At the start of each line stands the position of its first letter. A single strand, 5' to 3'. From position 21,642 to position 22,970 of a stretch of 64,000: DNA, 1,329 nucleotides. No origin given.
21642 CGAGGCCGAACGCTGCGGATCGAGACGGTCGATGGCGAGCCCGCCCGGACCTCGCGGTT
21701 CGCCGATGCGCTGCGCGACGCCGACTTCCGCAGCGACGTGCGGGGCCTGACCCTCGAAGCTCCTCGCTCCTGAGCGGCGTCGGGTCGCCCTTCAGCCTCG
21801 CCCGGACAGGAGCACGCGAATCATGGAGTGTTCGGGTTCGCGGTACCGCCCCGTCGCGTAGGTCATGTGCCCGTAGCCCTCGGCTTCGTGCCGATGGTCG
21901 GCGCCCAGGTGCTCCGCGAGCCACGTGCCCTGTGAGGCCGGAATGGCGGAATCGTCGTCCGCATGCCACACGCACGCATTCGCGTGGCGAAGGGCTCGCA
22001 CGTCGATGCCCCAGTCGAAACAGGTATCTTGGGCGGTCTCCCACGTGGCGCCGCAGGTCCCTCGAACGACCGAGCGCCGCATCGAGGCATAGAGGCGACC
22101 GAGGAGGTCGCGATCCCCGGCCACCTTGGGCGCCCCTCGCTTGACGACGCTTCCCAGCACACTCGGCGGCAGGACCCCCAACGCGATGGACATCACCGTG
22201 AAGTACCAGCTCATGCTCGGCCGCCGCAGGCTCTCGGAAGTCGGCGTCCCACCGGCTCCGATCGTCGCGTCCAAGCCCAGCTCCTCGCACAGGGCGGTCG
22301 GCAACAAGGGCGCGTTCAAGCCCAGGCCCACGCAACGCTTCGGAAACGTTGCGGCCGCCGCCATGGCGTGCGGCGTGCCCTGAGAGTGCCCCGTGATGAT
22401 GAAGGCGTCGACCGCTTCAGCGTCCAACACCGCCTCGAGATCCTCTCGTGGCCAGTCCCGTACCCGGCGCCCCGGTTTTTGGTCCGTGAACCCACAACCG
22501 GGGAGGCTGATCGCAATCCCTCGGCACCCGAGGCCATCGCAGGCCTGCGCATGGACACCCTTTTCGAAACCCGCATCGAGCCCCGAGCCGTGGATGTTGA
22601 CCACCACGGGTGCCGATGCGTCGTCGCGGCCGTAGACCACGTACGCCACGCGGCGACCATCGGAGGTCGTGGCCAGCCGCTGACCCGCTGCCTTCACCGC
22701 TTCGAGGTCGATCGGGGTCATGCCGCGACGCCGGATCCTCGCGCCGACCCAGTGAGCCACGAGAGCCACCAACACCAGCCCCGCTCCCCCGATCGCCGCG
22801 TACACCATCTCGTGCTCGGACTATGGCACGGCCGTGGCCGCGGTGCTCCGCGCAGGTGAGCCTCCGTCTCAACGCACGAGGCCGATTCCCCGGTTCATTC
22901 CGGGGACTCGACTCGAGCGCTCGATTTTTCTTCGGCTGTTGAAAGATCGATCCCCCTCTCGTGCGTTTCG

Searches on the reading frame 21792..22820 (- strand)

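Call 47: search_protein_families(library=pfam, proteins=[window:21792-22820:-], max_evalue=0.001)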
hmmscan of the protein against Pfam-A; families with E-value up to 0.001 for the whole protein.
window:21792-22820:- (342 aa): 3 families
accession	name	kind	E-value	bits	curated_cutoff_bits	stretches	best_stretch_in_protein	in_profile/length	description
PF00561.26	Abhydrolase_1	-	3.2e-12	47.1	25.8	1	71-171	1-102/245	alpha/beta hydrolase fold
PF12697.13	Abhydrolase_6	-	1.4e-07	32.9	26.3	1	76-320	4-206/217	Alpha/beta hydrolase family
PF06342.18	DUF1057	-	0.00094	18.8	21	0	72-162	37-128/297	Alpha/beta hydrolase of unknown function (DUF1057)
